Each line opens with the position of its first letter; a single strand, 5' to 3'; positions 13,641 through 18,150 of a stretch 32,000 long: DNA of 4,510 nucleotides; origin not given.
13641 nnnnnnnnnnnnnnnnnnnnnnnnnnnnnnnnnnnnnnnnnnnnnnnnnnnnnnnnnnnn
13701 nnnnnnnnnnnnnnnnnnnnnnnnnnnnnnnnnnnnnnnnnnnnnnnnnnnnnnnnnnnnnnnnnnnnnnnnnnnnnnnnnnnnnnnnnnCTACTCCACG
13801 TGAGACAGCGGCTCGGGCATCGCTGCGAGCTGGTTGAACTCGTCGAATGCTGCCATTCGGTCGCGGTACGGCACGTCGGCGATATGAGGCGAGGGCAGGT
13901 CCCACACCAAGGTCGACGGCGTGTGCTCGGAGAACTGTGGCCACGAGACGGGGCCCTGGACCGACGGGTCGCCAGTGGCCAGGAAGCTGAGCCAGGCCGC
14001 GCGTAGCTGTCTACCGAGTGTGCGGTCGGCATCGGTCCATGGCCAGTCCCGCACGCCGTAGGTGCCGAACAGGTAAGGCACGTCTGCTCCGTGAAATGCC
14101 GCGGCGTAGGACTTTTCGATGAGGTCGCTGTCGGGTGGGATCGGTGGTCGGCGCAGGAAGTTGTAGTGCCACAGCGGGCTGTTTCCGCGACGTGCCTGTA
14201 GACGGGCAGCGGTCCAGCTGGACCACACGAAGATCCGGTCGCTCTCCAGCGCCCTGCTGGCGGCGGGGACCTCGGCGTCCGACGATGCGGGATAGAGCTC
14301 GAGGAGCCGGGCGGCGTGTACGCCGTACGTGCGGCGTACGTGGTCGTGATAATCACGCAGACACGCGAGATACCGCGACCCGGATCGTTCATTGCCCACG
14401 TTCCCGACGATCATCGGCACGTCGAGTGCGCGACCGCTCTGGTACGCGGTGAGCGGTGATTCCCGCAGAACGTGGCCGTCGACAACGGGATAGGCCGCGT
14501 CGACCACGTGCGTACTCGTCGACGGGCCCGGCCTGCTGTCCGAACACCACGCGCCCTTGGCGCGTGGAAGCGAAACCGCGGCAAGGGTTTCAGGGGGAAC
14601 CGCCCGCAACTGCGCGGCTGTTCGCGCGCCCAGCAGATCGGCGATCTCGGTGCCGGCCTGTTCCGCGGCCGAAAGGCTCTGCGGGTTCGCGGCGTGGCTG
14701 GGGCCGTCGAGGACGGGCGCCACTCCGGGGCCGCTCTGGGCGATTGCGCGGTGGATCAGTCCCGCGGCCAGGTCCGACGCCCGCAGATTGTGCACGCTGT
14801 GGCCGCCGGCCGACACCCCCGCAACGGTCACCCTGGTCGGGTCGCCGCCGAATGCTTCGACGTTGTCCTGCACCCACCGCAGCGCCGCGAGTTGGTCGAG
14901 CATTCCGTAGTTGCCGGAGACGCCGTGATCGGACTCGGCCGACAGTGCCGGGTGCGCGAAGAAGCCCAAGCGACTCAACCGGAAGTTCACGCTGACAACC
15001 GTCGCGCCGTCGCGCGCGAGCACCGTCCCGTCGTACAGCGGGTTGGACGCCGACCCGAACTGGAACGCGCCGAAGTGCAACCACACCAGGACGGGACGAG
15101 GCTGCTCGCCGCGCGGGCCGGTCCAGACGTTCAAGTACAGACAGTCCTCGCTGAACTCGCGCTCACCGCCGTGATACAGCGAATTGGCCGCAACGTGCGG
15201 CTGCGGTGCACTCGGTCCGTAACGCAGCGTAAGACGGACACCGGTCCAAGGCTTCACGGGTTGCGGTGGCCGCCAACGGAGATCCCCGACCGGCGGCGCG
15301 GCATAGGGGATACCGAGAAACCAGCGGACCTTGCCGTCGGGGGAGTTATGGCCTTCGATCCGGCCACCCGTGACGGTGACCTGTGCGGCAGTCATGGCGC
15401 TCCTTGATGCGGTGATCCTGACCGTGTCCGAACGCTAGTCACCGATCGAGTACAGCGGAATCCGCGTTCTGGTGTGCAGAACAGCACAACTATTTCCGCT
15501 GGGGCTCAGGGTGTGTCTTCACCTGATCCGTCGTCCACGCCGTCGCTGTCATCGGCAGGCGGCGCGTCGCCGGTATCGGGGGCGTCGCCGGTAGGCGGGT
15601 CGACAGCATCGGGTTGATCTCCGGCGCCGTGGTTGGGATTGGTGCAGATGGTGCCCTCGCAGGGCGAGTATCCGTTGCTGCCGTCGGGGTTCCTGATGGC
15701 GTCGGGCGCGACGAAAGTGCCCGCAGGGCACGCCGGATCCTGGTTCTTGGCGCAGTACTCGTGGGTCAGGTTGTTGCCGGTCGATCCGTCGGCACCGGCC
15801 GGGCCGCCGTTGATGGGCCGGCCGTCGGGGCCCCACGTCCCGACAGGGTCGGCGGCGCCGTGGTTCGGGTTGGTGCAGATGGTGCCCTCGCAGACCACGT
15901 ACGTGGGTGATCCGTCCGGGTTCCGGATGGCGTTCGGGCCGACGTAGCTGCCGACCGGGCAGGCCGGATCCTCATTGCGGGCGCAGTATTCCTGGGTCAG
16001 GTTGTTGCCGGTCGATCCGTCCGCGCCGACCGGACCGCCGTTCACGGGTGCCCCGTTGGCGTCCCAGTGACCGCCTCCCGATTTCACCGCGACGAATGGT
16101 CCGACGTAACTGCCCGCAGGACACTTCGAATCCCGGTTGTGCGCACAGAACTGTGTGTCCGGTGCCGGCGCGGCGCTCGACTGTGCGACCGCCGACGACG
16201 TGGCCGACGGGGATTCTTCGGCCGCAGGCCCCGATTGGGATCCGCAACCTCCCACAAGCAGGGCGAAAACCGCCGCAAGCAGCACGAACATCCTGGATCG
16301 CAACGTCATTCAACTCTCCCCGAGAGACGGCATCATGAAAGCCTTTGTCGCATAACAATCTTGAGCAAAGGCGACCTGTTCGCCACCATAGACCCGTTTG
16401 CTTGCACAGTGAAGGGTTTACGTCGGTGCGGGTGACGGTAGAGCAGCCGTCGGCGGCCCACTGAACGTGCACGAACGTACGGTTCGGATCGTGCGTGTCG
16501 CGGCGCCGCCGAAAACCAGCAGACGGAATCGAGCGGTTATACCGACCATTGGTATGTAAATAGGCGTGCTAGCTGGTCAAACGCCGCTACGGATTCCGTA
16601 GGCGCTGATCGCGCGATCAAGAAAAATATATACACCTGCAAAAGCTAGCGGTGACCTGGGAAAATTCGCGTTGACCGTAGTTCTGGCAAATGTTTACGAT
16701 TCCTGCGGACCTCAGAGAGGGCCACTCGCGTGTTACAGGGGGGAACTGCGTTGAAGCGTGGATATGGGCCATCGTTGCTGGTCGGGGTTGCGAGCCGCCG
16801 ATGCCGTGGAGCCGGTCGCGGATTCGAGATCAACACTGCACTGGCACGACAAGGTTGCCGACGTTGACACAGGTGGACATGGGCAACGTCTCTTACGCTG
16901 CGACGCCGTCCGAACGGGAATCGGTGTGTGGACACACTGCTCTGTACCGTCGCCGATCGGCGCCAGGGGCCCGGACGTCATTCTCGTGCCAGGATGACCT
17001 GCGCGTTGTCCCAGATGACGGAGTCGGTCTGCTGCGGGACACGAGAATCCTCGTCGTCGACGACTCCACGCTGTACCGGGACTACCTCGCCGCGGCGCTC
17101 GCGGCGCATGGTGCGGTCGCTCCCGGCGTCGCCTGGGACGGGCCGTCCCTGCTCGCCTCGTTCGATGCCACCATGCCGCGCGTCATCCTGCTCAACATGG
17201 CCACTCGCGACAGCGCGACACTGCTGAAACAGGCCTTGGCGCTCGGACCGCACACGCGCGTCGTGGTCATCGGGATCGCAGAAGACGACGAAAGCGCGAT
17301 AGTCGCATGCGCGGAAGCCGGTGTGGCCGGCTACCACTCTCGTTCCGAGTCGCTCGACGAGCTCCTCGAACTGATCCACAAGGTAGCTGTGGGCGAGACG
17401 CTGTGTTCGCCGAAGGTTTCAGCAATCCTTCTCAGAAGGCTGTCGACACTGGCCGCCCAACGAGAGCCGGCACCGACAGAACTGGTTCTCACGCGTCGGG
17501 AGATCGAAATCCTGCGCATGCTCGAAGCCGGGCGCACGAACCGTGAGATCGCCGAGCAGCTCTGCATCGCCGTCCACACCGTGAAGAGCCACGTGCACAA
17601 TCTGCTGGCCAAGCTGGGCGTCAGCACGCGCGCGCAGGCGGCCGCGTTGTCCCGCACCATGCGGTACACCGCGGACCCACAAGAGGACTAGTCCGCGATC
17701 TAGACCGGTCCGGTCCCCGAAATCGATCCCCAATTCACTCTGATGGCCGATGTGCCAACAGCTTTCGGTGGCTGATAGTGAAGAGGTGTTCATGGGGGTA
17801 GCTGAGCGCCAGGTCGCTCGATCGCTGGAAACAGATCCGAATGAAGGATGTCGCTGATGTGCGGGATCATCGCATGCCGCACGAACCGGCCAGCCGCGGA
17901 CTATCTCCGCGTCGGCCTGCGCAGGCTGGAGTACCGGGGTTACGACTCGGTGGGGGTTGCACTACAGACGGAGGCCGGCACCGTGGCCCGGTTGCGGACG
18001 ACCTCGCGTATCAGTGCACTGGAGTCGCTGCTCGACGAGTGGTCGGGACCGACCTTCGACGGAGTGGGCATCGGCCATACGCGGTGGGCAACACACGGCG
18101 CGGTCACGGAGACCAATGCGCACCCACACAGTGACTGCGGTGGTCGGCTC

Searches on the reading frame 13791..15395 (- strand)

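Call 24: search_protein_families(library=pfam, proteins=[window:13791-15395:-], max_evalue=0.00001)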
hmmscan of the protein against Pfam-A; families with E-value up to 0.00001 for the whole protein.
window:13791-15395:- (534 aa): 3 families
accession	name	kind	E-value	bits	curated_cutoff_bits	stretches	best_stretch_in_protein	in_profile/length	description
PF00135.34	COesterase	-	6.7e-97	326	27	1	4-496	3-494/515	Carboxylesterase family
PF20434.5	BD-FAE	-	1.1e-08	35.4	26.8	1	89-199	2-101/215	BD-FAE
PF07859.19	Abhydrolase_3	-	2.1e-08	34.6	25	1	167-211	51-95/210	alpha/beta hydrolase fold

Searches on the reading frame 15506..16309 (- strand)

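Call 24: search_protein_families(library=pfam, proteins=[window:15506-16309:-], max_evalue=0.00001)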
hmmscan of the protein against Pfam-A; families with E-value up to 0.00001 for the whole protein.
window:15506-16309:- (267 aa): 0 families

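Call 88: search_protein_families(library=pfam, proteins=[window:15506-16309:-], max_evalue=1)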
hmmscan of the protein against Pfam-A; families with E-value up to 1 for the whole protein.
window:15506-16309:- (267 aa): 1 family
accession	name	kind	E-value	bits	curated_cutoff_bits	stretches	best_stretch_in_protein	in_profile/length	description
PF05353.16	Atracotoxin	-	0.26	11.8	25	0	106-119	5-18/42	Delta Atracotoxin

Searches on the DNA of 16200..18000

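Call 77: search_rna_families(source=window, start=16200, end=18000, threshold=evalue, max_evalue=1)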
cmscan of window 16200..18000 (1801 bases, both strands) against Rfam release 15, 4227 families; matches with E-value up to 1: 0.
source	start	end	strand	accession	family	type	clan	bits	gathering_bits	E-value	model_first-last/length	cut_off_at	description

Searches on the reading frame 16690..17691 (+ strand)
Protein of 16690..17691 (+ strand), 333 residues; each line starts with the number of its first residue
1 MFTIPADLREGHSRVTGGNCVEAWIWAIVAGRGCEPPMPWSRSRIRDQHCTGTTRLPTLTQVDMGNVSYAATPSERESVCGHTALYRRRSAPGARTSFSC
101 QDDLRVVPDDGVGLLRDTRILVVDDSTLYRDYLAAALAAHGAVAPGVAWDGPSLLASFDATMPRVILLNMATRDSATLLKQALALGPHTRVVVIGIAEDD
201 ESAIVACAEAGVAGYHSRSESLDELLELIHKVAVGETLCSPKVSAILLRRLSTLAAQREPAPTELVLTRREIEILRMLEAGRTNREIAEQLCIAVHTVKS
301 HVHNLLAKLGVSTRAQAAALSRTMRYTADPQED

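Call 24: search_protein_families(library=pfam, proteins=[window:16690-17691:+], max_evalue=0.00001)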
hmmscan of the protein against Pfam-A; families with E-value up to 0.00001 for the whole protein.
window:16690-17691:+ (333 aa): 2 families
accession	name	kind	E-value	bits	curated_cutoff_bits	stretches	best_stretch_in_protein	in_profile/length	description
PF00196.25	GerE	-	4.2e-18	65.2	23.5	1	266-319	2-55/57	Bacterial regulatory proteins, luxR family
PF00072.30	Response_reg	-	1.1e-07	32.5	30.2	1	120-229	1-110/111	Response regulator receiver domain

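Call 88: search_protein_families(library=pfam, proteins=[window:16690-17691:+], max_evalue=1)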
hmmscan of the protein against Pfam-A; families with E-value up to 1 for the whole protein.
window:16690-17691:+ (333 aa): 10 families
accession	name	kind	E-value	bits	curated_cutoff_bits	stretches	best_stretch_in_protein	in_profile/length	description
PF00196.25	GerE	-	4.2e-18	65.2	23.5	1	266-319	2-55/57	Bacterial regulatory proteins, luxR family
PF00072.30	Response_reg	-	1.1e-07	32.5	30.2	1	120-229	1-110/111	Response regulator receiver domain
PF13384.12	HTH_23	-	0.00025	21.2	24.6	1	269-303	5-39/50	Homeodomain-like domain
PF08281.18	Sigma70_r4_2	-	0.00046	20.2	25.7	1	268-309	12-54/54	Sigma-70, region 4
PF13936.12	HTH_38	-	0.03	14.5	27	1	273-302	12-41/44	Helix-turn-helix domain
PF16968.11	TadZ_N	-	0.039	14.1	26.4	1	131-245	16-130/133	Pilus assembly protein TadZ N-terminal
PF14493.12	HTH_40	-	0.048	14.4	27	1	275-308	6-39/89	Helix-turn-helix domain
PF02796.21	HTH_7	-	0.086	13.4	23.8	1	273-299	13-39/45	Helix-turn-helix domain of resolvase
PF04545.22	Sigma70_r4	-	0.09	12.8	24.1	1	267-309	5-48/50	Sigma-70, region 4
PF13551.12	HTH_29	-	0.17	12.5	28.1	1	272-303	2-34/64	Winged helix-turn helix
